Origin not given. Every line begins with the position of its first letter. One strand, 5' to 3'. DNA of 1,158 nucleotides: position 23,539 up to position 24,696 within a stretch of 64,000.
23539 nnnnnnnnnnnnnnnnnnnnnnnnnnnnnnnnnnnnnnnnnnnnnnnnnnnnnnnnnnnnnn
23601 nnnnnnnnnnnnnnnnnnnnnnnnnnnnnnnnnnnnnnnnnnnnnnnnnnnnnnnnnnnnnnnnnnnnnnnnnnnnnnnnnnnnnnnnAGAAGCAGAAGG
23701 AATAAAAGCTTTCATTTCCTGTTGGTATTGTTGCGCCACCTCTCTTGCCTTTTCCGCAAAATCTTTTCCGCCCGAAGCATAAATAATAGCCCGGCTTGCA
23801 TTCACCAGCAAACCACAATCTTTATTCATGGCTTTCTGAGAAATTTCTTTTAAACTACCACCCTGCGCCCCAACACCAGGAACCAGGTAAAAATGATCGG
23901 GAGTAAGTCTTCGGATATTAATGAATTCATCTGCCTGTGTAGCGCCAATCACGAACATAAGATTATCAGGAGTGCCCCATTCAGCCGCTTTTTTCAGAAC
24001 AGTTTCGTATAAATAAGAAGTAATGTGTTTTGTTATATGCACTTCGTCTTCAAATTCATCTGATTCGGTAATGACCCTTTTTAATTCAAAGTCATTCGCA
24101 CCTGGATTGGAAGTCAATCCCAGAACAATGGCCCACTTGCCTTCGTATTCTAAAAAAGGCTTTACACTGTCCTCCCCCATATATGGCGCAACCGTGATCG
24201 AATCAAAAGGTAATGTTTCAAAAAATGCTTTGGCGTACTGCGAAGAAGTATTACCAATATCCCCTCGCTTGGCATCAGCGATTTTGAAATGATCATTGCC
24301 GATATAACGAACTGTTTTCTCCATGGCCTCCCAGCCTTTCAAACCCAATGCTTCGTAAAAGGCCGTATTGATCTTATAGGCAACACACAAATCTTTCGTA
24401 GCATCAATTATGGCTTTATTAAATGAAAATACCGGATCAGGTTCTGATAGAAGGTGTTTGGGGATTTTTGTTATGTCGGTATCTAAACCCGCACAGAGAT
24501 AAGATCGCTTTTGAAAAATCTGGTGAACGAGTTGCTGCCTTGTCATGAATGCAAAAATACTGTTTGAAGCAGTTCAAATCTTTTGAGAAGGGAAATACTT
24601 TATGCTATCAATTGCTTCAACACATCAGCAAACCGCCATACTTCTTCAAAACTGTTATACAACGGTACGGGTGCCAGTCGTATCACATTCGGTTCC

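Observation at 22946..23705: Overlapping two-gene cassette: small PepSY-like protein plus PIN-like nuclease in an AT-rich islet (candidate toxin-antitoxin / defence pair)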

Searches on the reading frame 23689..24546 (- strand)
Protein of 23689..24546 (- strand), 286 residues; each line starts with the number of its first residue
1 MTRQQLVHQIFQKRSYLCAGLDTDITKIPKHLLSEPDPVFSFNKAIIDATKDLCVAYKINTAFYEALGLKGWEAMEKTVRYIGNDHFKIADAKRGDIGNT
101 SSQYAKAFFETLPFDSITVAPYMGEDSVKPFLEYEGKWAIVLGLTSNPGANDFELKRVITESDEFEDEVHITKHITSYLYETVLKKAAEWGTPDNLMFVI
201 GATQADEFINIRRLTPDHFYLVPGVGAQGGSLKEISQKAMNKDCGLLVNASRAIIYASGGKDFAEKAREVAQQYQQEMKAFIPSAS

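Call 31: find_related_loci(query=window:23689-24546:-, collection=metagenome_contigs, flank=4000)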
Query window:23689-24546:- (286 aa) in metagenome_contigs; peptide patterns used: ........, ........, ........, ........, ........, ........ (x = any residue, [..] = any of these).
600 stretches matched a pattern (row limit reached: there are more); 470 encode a relative of the query (tblastn E <= 1e-3); the best 80 are kept; 80 distinct loci.
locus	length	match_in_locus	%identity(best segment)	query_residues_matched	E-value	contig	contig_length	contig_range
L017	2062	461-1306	83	1-282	4e-178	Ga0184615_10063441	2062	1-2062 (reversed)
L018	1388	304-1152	82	1-282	1e-180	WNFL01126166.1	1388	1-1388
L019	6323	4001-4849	81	1-282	3e-161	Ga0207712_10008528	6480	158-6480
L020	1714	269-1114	80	1-282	2e-173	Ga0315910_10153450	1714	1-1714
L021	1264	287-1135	80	1-282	9e-173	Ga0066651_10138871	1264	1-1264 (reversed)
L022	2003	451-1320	78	1-284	6e-169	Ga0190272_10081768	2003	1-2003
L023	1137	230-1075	77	1-282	3e-170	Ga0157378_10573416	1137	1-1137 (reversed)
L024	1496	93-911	78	1-282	9e-168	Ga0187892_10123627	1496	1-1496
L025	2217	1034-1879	78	1-282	1e-163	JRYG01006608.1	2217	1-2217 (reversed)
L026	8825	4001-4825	79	1-283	5e-153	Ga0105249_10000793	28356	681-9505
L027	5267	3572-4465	75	1-282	2e-154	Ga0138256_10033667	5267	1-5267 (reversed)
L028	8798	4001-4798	80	1-282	2e-152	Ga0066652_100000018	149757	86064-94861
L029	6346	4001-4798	79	1-282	6e-153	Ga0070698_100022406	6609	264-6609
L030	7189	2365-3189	79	1-283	3e-152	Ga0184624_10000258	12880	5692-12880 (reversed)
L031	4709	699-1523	79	1-283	9e-155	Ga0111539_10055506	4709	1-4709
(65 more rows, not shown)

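Call 67: list_cluster_members(proteins=[P0001, window:23689-24546:-, window:22946-23200:+])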
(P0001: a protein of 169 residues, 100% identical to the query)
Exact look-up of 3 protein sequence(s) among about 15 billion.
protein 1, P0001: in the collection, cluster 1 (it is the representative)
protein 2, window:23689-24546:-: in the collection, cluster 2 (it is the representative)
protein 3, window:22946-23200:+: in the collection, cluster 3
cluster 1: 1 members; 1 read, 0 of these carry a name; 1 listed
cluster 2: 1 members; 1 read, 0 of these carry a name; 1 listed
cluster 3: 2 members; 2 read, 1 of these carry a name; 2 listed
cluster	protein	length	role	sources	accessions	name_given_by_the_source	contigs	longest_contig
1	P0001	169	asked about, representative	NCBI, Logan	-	-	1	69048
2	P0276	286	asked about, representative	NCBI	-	-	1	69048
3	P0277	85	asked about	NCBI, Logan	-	-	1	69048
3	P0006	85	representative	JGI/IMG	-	hypothetical protein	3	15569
